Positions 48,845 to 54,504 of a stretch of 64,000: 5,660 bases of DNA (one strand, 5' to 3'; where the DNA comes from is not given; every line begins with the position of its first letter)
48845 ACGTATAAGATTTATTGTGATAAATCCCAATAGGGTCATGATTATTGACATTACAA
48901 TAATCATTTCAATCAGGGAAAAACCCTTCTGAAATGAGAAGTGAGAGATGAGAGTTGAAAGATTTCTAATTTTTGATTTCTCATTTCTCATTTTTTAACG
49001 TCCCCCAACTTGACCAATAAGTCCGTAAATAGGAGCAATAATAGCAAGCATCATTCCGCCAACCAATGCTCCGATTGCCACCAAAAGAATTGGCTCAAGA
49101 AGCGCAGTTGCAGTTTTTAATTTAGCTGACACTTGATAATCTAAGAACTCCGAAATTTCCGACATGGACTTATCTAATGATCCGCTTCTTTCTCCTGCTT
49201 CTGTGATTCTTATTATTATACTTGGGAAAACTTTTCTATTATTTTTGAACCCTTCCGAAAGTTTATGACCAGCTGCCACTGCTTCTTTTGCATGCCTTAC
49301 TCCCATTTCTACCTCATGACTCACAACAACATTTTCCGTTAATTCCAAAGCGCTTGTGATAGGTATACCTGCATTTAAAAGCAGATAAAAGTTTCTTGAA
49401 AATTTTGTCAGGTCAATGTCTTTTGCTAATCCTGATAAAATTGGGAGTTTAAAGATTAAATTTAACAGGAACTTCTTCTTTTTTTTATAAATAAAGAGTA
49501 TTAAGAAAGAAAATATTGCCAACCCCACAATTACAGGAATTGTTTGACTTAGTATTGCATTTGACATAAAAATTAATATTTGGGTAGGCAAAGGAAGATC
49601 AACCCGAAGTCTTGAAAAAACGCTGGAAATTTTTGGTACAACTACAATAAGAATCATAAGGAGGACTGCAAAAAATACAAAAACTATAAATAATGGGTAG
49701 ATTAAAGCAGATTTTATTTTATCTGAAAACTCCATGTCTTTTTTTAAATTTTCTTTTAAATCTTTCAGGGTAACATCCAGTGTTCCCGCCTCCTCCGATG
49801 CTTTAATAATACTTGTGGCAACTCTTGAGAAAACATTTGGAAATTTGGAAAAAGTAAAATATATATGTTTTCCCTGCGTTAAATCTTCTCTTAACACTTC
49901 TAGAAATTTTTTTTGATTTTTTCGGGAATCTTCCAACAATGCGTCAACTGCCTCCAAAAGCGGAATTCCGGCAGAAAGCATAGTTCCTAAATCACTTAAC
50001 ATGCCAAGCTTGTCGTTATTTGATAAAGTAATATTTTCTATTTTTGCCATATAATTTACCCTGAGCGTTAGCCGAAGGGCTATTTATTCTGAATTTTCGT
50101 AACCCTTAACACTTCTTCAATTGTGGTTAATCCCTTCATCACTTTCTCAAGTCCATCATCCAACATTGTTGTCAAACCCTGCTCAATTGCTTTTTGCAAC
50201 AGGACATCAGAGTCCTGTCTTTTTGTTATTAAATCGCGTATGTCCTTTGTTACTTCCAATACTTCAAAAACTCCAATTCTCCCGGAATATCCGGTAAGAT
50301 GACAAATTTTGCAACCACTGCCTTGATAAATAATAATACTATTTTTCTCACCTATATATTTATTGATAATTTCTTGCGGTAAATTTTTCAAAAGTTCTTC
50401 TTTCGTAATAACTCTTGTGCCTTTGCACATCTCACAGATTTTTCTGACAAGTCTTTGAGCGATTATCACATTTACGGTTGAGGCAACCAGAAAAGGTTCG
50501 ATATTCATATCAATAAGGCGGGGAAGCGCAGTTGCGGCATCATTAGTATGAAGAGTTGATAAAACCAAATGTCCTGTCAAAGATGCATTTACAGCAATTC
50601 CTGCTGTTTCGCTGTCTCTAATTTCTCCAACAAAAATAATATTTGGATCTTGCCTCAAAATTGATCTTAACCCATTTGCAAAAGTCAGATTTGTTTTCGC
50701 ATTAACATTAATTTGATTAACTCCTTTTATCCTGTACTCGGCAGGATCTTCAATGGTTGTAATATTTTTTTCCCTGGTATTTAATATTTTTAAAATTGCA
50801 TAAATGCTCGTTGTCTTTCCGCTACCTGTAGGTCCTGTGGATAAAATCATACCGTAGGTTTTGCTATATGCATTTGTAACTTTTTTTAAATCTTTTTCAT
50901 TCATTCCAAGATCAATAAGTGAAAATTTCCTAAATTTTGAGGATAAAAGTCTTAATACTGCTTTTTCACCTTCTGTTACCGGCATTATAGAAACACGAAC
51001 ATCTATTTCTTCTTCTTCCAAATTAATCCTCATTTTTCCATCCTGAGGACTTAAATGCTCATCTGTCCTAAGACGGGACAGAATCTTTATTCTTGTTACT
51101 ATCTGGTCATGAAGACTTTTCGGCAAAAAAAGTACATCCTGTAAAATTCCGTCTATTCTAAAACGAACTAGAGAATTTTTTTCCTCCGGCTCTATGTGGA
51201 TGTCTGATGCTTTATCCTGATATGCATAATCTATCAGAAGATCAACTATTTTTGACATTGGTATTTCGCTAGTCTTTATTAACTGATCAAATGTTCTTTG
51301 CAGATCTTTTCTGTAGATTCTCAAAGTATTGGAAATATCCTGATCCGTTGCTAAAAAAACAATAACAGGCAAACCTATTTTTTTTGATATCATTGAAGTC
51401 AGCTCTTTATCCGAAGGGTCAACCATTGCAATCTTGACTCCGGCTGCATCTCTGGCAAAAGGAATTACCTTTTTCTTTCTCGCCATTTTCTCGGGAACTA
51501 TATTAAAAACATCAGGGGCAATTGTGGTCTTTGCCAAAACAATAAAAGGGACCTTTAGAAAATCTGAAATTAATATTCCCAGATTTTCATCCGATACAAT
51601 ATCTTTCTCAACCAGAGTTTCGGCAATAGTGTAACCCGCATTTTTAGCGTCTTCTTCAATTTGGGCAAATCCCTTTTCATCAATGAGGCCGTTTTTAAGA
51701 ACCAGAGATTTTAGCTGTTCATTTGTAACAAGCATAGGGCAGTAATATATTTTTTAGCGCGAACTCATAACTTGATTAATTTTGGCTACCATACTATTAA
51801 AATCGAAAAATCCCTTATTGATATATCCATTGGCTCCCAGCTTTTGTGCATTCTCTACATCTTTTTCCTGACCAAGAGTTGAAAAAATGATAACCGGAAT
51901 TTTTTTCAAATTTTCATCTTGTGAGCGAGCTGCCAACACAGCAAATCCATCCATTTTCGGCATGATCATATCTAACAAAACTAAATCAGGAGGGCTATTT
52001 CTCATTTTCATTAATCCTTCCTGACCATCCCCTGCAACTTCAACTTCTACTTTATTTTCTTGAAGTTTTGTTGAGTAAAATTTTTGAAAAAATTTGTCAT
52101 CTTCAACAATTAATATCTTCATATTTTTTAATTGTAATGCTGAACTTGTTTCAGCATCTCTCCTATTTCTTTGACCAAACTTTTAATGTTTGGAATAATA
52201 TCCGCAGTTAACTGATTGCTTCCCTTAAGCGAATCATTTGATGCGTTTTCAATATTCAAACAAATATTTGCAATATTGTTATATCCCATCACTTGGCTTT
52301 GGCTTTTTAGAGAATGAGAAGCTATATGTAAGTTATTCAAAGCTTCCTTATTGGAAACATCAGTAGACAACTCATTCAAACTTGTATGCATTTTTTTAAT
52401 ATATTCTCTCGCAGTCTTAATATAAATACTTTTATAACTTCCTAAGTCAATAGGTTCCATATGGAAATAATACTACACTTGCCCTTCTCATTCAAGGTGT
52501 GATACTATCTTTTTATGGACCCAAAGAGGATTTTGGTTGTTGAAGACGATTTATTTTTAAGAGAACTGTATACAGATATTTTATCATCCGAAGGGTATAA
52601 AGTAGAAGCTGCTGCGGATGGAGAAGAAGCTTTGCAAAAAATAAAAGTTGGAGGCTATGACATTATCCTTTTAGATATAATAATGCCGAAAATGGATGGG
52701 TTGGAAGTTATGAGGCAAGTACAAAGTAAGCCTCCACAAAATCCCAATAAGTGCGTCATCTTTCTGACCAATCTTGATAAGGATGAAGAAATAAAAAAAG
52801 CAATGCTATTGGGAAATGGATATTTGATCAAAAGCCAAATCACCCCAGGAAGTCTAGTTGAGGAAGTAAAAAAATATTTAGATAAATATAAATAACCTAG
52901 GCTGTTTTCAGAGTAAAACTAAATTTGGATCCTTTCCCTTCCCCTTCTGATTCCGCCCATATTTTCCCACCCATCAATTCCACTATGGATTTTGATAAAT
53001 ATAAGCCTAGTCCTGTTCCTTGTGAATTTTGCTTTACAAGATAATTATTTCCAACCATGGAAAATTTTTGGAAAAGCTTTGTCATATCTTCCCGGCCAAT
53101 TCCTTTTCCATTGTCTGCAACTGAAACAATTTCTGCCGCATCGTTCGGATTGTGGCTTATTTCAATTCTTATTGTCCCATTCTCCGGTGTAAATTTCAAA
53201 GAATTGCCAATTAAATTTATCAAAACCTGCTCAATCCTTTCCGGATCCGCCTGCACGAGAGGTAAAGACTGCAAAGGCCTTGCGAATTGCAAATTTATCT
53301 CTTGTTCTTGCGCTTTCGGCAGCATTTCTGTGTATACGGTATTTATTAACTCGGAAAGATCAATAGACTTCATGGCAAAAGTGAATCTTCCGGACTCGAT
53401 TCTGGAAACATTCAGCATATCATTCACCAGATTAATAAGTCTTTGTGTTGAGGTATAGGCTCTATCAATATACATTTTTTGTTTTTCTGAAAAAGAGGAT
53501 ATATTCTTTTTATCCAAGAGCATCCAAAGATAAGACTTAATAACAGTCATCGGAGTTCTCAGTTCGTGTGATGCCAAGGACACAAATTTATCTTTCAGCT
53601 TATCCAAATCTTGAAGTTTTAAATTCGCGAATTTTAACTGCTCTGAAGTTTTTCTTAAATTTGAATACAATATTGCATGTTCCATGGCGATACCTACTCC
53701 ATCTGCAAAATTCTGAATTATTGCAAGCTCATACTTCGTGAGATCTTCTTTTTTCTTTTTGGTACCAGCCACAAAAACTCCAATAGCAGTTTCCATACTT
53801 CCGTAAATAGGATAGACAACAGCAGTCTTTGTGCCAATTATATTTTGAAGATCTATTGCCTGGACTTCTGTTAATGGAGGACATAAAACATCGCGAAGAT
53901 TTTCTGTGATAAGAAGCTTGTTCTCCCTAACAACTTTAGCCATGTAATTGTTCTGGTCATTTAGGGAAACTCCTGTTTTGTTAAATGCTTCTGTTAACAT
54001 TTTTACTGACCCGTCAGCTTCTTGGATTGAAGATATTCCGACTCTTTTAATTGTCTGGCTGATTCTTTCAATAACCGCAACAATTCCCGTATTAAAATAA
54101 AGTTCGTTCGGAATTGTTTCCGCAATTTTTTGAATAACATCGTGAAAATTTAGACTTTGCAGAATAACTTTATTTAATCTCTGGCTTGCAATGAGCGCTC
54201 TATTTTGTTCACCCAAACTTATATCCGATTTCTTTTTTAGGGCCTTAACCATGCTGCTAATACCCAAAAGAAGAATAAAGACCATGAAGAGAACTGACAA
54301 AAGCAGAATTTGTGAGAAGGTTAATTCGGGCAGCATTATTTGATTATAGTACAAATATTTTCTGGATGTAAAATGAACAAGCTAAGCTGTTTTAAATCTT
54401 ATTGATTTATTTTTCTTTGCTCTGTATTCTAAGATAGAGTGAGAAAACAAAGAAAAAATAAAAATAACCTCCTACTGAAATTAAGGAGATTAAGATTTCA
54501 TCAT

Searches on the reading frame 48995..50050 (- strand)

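Call 86: search_protein_families(library=pfam, proteins=[window:48995-50050:-], max_evalue=0.00001)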
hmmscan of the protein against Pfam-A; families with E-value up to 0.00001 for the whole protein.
window:48995-50050:- (351 aa): 1 family
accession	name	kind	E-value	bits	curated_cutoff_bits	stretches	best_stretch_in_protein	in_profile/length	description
PF00482.28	T2SSF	-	9.6e-46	155.3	25.2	2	217-340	1-125/125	Type II secretion system (T2SS), protein F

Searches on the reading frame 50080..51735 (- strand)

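Call 85: search_protein_families(library=pfam, proteins=[window:50080-51735:-], max_evalue=0.00001)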
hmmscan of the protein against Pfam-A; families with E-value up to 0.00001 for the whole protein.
window:50080-51735:- (551 aa): 2 families
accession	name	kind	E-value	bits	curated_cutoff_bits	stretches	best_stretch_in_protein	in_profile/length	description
PF00437.27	T2SSE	-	2e-125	418.7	24.9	1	157-544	5-370/370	Type II/IV secretion system protein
PF05157.20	MshEN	-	3e-14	53.2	23.1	1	61-141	2-83/90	MshEN domain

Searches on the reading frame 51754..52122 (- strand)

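Call 85: search_protein_families(library=pfam, proteins=[window:51754-52122:-], max_evalue=0.00001)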
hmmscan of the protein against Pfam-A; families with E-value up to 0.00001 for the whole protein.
window:51754-52122:- (122 aa): 1 family
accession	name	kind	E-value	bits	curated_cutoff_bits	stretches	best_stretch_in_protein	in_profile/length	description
PF00072.30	Response_reg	-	1.1e-23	84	30.2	1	3-115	1-110/111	Response regulator receiver domain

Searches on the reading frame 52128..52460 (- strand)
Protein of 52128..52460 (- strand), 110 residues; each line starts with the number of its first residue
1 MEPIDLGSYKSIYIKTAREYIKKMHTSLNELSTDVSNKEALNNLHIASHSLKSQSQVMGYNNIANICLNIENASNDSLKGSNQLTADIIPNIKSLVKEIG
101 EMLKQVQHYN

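Call 85: search_protein_families(library=pfam, proteins=[window:52128-52460:-], max_evalue=0.00001)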
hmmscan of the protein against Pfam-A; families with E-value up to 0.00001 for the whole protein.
window:52128-52460:- (110 aa): 1 family
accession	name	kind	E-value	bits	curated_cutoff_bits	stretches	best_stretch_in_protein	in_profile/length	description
PF01627.28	Hpt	-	4.1e-09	37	24.6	1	11-107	4-82/84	Hpt domain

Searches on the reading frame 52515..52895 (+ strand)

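Call 85: search_protein_families(library=pfam, proteins=[window:52515-52895:+], max_evalue=0.00001)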
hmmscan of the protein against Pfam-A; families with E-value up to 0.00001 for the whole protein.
window:52515-52895:+ (126 aa): 1 family
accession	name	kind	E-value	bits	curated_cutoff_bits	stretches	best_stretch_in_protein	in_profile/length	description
PF00072.30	Response_reg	-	1.4e-23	83.6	30.2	1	6-118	1-110/111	Response regulator receiver domain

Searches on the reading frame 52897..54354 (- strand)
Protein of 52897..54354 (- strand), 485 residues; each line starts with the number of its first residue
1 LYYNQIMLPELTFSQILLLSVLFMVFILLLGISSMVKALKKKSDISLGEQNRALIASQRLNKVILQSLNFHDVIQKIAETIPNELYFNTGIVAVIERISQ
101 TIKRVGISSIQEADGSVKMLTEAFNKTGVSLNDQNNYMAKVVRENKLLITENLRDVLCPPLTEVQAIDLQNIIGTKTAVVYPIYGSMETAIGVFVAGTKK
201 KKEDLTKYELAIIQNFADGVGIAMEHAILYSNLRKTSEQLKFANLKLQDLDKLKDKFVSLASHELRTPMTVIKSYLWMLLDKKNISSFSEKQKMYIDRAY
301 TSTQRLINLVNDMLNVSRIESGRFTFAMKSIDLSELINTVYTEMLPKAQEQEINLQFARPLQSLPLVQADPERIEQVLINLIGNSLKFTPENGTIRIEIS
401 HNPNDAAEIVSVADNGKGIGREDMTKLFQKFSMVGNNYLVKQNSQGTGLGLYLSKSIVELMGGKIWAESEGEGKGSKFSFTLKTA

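Call 85: search_protein_families(library=pfam, proteins=[window:52897-54354:-], max_evalue=0.00001)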
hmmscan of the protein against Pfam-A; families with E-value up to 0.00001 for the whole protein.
window:52897-54354:- (485 aa): 2 families
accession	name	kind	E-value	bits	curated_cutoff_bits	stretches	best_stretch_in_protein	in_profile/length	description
PF02518.31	HATPase_c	-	2.7e-27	95.8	26.4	1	370-483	2-108/111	Histidine kinase-, DNA gyrase B-, and HSP90-like ATPase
PF00512.31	HisKA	-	2.2e-18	66.5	26.9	1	254-322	2-66/66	His Kinase A (phospho-acceptor) domain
